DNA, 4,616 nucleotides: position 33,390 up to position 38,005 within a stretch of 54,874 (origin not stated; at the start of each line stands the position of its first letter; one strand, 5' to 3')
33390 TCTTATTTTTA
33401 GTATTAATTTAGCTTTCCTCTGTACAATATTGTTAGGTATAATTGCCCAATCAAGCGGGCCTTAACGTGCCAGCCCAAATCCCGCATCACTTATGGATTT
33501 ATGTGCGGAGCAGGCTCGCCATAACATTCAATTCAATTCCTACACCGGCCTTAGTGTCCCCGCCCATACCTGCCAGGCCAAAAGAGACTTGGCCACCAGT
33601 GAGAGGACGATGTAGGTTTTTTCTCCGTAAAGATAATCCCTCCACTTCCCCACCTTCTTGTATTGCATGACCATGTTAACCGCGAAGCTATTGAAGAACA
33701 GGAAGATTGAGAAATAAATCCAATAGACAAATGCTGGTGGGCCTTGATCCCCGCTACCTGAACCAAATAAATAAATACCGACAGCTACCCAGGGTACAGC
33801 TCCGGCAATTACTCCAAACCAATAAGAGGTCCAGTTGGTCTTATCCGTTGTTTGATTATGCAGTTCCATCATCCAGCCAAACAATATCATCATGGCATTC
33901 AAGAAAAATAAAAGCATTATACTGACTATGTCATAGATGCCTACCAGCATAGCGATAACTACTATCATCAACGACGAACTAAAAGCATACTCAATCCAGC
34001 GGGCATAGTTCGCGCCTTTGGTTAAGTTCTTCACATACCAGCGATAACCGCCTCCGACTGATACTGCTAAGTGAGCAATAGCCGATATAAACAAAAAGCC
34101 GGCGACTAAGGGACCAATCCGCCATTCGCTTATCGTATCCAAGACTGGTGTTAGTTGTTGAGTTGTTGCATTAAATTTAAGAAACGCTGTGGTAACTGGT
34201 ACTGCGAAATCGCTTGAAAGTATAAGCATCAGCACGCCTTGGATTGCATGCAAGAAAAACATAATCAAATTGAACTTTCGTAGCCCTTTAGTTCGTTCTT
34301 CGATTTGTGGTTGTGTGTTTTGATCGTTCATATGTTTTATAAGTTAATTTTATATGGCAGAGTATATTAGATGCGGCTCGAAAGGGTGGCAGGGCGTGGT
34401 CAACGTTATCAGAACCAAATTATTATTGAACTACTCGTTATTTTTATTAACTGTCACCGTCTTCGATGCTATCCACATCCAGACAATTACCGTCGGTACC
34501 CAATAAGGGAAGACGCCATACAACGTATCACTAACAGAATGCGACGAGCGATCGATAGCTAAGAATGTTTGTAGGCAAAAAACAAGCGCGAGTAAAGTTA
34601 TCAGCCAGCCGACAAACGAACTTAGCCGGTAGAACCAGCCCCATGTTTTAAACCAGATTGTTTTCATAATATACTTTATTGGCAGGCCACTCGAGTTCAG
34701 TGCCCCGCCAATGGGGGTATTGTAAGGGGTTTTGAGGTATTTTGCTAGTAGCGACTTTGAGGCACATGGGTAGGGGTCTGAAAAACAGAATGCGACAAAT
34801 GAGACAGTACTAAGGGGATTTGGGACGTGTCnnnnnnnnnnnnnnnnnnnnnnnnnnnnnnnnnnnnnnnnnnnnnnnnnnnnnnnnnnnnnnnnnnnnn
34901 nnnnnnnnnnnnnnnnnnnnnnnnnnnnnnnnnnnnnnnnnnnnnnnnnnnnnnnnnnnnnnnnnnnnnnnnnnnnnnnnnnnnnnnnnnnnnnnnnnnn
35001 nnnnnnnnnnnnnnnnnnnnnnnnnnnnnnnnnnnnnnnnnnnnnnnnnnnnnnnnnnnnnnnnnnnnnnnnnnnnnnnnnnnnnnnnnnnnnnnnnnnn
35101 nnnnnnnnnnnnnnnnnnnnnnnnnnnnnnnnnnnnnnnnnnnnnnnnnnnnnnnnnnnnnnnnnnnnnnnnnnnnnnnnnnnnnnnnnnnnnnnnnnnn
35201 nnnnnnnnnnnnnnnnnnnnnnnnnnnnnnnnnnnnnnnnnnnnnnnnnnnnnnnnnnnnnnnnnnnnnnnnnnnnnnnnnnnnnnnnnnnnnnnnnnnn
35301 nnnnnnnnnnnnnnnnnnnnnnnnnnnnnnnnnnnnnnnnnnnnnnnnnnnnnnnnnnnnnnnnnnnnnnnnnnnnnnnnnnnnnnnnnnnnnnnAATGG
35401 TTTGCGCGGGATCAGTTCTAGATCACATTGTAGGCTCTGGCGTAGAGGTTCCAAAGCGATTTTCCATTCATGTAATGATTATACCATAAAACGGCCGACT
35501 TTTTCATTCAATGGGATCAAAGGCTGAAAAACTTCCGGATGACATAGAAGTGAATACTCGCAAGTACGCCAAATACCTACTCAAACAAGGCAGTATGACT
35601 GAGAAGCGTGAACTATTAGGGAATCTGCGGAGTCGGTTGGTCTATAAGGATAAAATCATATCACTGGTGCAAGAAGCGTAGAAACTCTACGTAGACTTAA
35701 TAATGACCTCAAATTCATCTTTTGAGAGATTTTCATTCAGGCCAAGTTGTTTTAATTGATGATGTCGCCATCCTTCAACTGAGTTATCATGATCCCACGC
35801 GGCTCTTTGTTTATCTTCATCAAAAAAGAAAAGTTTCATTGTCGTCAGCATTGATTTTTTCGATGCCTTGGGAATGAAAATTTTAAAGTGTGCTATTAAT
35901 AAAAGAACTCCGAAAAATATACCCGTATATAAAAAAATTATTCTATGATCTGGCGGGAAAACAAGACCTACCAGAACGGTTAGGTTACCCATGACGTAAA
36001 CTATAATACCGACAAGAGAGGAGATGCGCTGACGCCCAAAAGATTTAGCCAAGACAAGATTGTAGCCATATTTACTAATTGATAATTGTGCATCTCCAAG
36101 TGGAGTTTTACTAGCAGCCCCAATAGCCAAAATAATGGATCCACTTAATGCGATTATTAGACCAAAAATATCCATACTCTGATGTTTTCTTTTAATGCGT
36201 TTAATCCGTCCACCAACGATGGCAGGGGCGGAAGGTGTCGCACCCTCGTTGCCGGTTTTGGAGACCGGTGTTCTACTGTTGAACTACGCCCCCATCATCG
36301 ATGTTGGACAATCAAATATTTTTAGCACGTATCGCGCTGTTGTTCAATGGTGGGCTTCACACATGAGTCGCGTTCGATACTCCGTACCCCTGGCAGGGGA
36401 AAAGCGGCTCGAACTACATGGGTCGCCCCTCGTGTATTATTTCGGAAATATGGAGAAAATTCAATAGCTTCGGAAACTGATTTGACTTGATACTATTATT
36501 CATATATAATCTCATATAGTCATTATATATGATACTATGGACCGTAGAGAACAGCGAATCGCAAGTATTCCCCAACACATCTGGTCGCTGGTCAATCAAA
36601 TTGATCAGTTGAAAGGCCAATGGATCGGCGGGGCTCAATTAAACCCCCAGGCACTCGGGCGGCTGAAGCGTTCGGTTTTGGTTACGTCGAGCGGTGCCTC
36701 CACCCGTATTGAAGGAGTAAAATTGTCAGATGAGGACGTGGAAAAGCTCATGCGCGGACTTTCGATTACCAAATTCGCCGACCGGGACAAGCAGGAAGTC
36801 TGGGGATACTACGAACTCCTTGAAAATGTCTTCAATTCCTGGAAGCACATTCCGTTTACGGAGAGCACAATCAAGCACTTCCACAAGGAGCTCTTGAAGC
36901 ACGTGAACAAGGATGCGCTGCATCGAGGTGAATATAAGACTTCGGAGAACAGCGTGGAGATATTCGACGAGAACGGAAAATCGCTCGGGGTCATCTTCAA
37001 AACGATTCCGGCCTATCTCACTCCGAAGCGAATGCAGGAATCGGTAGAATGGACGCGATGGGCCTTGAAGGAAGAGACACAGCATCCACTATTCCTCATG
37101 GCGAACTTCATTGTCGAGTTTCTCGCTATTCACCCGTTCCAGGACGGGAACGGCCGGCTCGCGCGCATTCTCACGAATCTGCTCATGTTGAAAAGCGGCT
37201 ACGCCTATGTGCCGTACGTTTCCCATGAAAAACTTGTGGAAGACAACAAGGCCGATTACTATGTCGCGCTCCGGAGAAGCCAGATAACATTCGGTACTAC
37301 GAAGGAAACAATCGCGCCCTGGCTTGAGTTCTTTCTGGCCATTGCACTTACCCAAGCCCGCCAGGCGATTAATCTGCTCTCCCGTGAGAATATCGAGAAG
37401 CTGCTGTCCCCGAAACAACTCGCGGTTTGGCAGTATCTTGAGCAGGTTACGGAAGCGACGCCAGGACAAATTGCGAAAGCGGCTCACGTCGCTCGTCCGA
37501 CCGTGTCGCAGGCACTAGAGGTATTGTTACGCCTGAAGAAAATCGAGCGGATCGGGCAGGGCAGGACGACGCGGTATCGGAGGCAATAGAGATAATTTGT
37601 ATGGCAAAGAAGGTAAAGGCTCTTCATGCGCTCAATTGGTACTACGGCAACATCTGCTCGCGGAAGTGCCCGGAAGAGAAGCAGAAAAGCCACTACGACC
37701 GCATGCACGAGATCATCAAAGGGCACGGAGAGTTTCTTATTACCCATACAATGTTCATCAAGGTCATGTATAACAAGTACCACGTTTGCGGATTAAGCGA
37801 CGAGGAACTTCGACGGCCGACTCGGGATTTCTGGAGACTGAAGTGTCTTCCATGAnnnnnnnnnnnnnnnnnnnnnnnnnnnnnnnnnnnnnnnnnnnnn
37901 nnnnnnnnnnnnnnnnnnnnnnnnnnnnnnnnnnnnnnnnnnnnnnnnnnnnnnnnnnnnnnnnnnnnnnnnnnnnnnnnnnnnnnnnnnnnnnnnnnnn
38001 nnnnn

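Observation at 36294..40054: GC-rich ~3.8-kb island between two tRNA-Trp copies encoding Fic, a small Cys/His protein and a primase-helicase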

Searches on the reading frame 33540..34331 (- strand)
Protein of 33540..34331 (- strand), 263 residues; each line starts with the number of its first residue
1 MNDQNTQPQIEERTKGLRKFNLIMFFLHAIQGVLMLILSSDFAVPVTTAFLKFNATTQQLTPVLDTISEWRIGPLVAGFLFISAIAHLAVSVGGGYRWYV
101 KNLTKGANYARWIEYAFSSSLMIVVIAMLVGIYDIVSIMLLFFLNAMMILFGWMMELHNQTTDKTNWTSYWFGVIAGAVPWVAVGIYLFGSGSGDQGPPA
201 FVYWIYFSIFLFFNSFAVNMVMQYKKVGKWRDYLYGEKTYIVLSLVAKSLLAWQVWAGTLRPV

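Call 73: search_protein_families(library=pfam, proteins=[window:33540-34331:-], max_evalue=0.001)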
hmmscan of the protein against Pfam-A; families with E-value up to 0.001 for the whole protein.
window:33540-34331:- (263 aa): 1 family
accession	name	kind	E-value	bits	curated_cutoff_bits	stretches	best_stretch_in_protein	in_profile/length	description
PF18761.7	Heliorhodopsin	-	4.8e-99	331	26.7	1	17-260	1-242/242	Heliorhodopsin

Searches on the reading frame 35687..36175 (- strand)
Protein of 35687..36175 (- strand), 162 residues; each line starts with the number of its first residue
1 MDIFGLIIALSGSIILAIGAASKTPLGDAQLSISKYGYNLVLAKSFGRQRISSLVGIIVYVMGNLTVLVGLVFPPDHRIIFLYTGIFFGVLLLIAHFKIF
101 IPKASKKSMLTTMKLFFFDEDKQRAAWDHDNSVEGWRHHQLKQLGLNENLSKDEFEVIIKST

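Call 7: search_protein_families(library=pfam, proteins=[window:35687-36175:-], max_evalue=0.01)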
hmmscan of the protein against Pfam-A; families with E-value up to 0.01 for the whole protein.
window:35687-36175:- (162 aa): 0 families

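Call 118: search_protein_families(library=phrogs, proteins=[window:35687-36175:-], max_evalue=0.001)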
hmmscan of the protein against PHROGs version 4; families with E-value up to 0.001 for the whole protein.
window:35687-36175:- (162 aa): 0 families

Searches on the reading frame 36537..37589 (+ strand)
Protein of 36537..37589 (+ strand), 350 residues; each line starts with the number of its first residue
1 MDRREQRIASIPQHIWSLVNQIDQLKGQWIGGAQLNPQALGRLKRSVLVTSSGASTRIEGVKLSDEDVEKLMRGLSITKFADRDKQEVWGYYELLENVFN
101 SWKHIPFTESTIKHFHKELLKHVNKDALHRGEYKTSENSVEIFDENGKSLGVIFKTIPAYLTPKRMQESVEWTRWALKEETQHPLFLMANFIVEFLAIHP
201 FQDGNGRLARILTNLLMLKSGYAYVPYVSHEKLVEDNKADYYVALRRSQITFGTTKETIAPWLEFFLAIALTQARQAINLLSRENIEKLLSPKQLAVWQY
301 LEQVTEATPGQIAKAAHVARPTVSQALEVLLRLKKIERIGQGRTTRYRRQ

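Call 7: search_protein_families(library=pfam, proteins=[window:36537-37589:+], max_evalue=0.01)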
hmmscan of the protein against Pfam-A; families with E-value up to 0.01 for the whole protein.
window:36537-37589:+ (350 aa): 7 families
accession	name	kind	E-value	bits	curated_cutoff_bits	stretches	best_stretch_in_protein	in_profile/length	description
PF02661.23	Fic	-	1.1e-16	61.9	24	1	106-216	1-92/93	Fic/DOC family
PF24033.1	DUF7342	-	0.0011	19.4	31.6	1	307-349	18-60/150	Family of unknown function (DUF7342)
PF22168.2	DIP2311-like_C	-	0.0016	19.1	27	1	304-349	17-62/63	Transcriptional regulator DIP2311-like, C-terminal domain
PF14394.12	DUF4423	-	0.0019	18.5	30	0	276-347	5-77/165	Domain of unknown function (DUF4423)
PF12802.13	MarR_2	-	0.0032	18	27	1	294-339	7-53/61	MarR family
PF12840.13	HTH_20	-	0.0036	17.7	27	1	289-332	1-44/51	Helix-turn-helix domain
PF01022.26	HTH_5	-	0.0087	16.4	22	0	292-331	2-40/47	Bacterial regulatory protein, arsR family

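Call 8: search_protein_families(library=padloc, proteins=[window:36537-37589:+], max_evalue=0.01)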
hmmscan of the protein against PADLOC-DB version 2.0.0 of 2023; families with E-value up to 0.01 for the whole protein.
window:36537-37589:+ (350 aa): 11 families
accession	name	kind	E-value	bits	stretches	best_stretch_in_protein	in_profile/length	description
PDLC03963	SoFic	-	3.6e-43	146.3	1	43-347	52-349/361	-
PDLC04836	PDC-S04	-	3.3e-20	70.3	1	54-258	32-222/244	-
PDLC04839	PDC-S04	-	4.5e-18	63.7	1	66-247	17-185/205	-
PDLC04840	PDC-S04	-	6.5e-18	63.3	1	47-249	11-200/227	-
PDLC04837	PDC-S04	-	3.8e-14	50.5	1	55-249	33-209/234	-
PDLC04966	PDC-S24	-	1.7e-08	31.8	1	105-223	230-342/497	-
PDLC04838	PDC-S04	-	5.9e-08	30.7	1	186-223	131-168/209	-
PDLC04842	PDC-S04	-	6e-05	20.9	1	193-254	106-161/202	-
PDLC04841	PDC-S04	-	0.00012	19.9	1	192-259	203-264/292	-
PDLC01720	Csa3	-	0.00019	19.9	1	291-348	44-87/118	Csa3_1_CAS-I-II-III-IV-V-VI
PDLC04133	mad1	-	0.00034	18.9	0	308-348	7-43/60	mads_1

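Call 11: search_protein_families(library=ncbifam, proteins=[window:36537-37589:+], max_evalue=0.01)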
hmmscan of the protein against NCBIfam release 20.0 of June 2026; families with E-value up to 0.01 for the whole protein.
window:36537-37589:+ (350 aa): 5 families
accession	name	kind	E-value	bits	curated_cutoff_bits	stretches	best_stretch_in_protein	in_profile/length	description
NF046030.1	ProtAdlyltaseSoFic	equivalog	1.4e-14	53.8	550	1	167-276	161-265/361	protein adenylyltransferase Fic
TIGR02613.1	mob_myst_B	hypoth_equivalog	5.8e-09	36.1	124.4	1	114-248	43-173/186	mobile mystery protein B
NF033788.1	HTH_metalloreg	subfamily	3.6e-05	23.5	55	1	289-348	8-67/77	metalloregulator ArsR/SmtB family transcription factor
NF046029.1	ProtAdlyltaseNmFic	equivalog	0.00017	21.4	230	1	193-251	91-143/177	protein adenylyltransferase Fic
TIGR01550.1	DOC_P1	subfamily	0.0031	17.7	38.65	1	187-223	54-90/122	type II toxin-antitoxin system death-on-curing family toxin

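Call 40: search_solved_structures(query=window:36537-37589:+, max_evalue=0.001)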
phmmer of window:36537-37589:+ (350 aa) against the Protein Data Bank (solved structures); distinct sequences matched with E-value up to 0.001: 29.
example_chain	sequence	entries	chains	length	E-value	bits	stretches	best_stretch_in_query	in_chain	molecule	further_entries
8uqu_A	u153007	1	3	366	1.8e-32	116.1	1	32-276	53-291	Fido domain-containing protein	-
4rgl_A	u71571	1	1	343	2.1e-13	53.4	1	13-279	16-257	Filamentation induced by cAMP protein Fic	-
3cuc_A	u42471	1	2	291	3e-11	46.3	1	20-249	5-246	Protein of unknown function with a Fic domain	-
6i7j_A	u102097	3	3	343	1.5e-08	37.4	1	162-246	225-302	Adenosine monophosphate-protein transferase FICD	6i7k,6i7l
6i7i_A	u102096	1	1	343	2.8e-08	36.6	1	163-246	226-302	Adenosine monophosphate-protein transferase FICD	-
6i7h_A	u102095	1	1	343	2.9e-08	36.5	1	163-246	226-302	Adenosine monophosphate-protein transferase FICD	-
6i7g_A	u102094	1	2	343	2.9e-08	36.5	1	163-246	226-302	Adenosine monophosphate-protein transferase FICD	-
4u04_A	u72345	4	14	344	3e-08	36.5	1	163-246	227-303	Adenosine monophosphate-protein transferase FICD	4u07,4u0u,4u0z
9yz5_A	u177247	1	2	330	3e-08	36.4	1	163-246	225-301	Protein adenylyltransferase FICD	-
4u0s_A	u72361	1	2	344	3.1e-08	36.4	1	163-246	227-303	Adenosine monophosphate-protein transferase FICD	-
6zmd_B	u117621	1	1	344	3.6e-08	36.2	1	163-243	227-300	Protein adenylyltransferase FICD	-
3eqx_A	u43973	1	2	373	3.9e-08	36.1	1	171-271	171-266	FIC DOMAIN CONTAINING TRANSCRIPTIONAL REGULATOR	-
9tch_A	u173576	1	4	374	3.9e-08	36.1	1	171-271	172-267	Protein adenylyltransferase SoFic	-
9tcl_B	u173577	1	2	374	4e-08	36.1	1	171-271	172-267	Protein adenylyltransferase SoFic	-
3zcn_A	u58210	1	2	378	4e-08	36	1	171-271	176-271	ADENOSINE MONOPHOSPHATE-PROTEIN TRANSFERASE SOFIC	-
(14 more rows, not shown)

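Call 118: search_protein_families(library=phrogs, proteins=[window:36537-37589:+], max_evalue=0.001)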
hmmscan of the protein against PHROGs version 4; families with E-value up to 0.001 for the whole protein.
window:36537-37589:+ (350 aa): 6 families
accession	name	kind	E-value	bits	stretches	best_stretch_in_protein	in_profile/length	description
phrog_5978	-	unknown function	1.8e-42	146.7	1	42-347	47-353/364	-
phrog_11900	-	unknown function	3.4e-24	86.6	1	55-223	21-181/230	-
phrog_23170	-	unknown function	1.3e-08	35.7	1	181-248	107-172/191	-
phrog_13548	-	unknown function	5.3e-07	30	1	122-287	132-286/379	-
phrog_10690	-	unknown function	2.4e-05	24.5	1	103-247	193-326/346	-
phrog_12747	-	unknown function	6e-05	23.7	1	188-244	127-185/211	-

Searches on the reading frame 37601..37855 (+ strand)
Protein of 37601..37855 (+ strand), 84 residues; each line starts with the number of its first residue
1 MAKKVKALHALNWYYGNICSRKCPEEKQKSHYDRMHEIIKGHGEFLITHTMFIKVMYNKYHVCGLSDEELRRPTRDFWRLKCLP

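Call 7: search_protein_families(library=pfam, proteins=[window:37601-37855:+], max_evalue=0.01)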
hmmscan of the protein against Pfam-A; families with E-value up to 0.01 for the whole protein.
window:37601-37855:+ (84 aa): 0 families

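Call 8: search_protein_families(library=padloc, proteins=[window:37601-37855:+], max_evalue=0.01)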
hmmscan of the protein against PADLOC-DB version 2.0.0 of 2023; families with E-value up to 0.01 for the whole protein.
window:37601-37855:+ (84 aa): 0 families

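Call 11: search_protein_families(library=ncbifam, proteins=[window:37601-37855:+], max_evalue=0.01)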
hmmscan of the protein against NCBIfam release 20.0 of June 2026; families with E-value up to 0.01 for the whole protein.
window:37601-37855:+ (84 aa): 0 families

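Call 94: find_homologous_proteins(query=window:37601-37855:+, max_evalue=0.001)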
Query window:37601-37855:+ (84 aa): 19 proteins with E <= 0.001 among 19 candidates.
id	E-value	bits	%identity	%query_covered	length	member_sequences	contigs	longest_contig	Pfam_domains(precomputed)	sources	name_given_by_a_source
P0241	1.1e-40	155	75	100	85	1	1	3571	-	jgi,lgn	jgi:hypothetical protein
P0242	1.2e-40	155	76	100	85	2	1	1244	-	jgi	jgi:hypothetical protein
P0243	3.8e-40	153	74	100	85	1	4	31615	-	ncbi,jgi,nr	ncbi:hypothetical protein KKF59_00400 [Patescibacteria group bacterium]|nr:hypothetical protein [Pat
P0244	7.4e-40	152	78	99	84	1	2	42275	-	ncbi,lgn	-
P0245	1.2e-39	152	74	100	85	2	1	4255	-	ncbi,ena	-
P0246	5.5e-39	150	70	100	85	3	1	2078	-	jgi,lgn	jgi:hypothetical protein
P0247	3.9e-38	147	74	95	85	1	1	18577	-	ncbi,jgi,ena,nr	ncbi:hypothetical protein KKF59_04720 [Patescibacteria group bacterium]|nr:hypothetical protein [Pat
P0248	7.0e-37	143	72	94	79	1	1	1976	-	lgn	-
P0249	2.4e-36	141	72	98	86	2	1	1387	-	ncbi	-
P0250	3.6e-35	137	67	100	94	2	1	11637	-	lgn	-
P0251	1.6e-34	135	69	100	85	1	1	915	-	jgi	-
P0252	7.5e-34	133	69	95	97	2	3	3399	-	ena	-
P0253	1.6e-33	132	70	95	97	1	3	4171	-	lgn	-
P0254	3.3e-32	128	70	94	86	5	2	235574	-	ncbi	-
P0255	2.2e-29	119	63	98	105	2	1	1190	-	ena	-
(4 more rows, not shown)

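Call 103: predict_structure(alignment_id=A8)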
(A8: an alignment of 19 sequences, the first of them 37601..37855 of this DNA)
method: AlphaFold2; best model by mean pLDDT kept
length: 84 residues; sequences in the alignment: 19
mean_pLDDT: 80.9   pTM: 0.71
mean pLDDT of the five models: 80.9, 79.8, 79.1, 78.2, 77.6
residues with pLDDT >= 90: 31; 70-90: 36; 50-70: 11; < 50: 6
segments of 3 or more residues with pLDDT < 50: 79-84
pLDDT, mean of each block of 10 residues (from residue 1): 85 89 87 93 91 88 76 56 37
secondary structure, 60 per line:
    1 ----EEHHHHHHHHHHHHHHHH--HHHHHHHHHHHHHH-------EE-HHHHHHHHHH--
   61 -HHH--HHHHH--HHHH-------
elements in order: H7-22 H25-38 H49-58 H67-71 H74-77

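Call 105: fold_search(model_id=the predicted structure, library=pdb)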
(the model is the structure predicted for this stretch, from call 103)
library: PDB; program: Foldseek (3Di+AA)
matches with E <= 10: 73; with E <= 0.001: 0
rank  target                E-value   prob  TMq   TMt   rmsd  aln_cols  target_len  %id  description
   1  9i2n_D                9.7e-01  0.44  0.41  0.38   3.9        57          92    7  Crystal structure of zebrafish S100I1 protein in apo form (released 2025-12-03)
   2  4nqg_A                1.1e+00  0.25  0.41  0.19   7.6        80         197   11  Crystal Structure of Ca(2+)-regulated photoprotein mitrocomin from Jellyfish Mitrocoma cellularia at 1.3 Angstrom reso (released 2014-11-26)
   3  9i2n_B                1.3e+00  0.35  0.44  0.40   4.4        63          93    8  Crystal structure of zebrafish S100I1 protein in apo form (released 2025-12-03)
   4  2rgi_B                2.7e+00  0.13  0.38  0.35   5.9        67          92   13  Crystal structure of Ca2+-free S100A2 at 1.6 A resolution (released 2008-01-29)
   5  1m31_MODEL_1_A        3.1e+00  0.15  0.43  0.37   4.2        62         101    8  Three-Dimensional Solution Structure of Apo-Mts1 (released 2002-10-30)
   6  2wcf_F                3.5e+00  0.18  0.43  0.42   3.8        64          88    8  calcium-free (apo) S100A12 (released 2009-06-23)
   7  3ccg                  3.8e+00  0.03  0.20  0.11  10.3        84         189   15  Crystal structure of predicted HD superfamily hydrolase involved in NAD metabolism (NP_347894.1) from Clostridium acetob (released 2008-03-11)
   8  5wl3_A                4.0e+00  0.15  0.38  0.17   2.7        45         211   18  Crystal structure of chalcone isomerase engineered from ancestral inference (ancR2) (released 2018-05-09)
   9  3lys_D                4.3e+00  0.15  0.43  0.35   5.0        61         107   13  Crystal Structure of the N-terminal domain of the Prophage pi2 protein 01 (integrase) from Lactococcus lactis, Northea (released 2010-03-16)
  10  8frl_A                4.3e+00  0.08  0.31  0.14   8.2        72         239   14  Acinetobacter baylyi LptB2FG bound to lipopolysaccharide and a macrocyclic peptide (released 2024-01-03)
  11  3nsl_A                4.6e+00  0.14  0.44  0.41   5.5        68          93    9  Crystal Structure of S100A3 C30A+C68A double mutant expressed in insect cell (released 2011-03-16)
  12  3lys_A                4.6e+00  0.14  0.43  0.35   5.1        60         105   13  Crystal Structure of the N-terminal domain of the Prophage pi2 protein 01 (integrase) from Lactococcus lactis, Northea (released 2010-03-16)
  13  1kso_A                4.6e+00  0.12  0.40  0.37   5.7        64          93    8  CRYSTAL STRUCTURE OF APO S100A3 (released 2002-07-31)
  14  8v8o_A                4.6e+00  0.12  0.36  0.17   3.1        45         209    7  Switchgrass Chalcone Isomerase-Like Protein (released 2024-05-29)
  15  3vs9_D                4.6e+00  0.08  0.28  0.08   5.1        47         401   19  Crystal structure of type III PKS ArsC mutant (released 2013-04-24)
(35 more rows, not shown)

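Call 118: search_protein_families(library=phrogs, proteins=[window:37601-37855:+], max_evalue=0.001)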
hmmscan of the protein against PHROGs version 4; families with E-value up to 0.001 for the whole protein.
window:37601-37855:+ (84 aa): 0 families
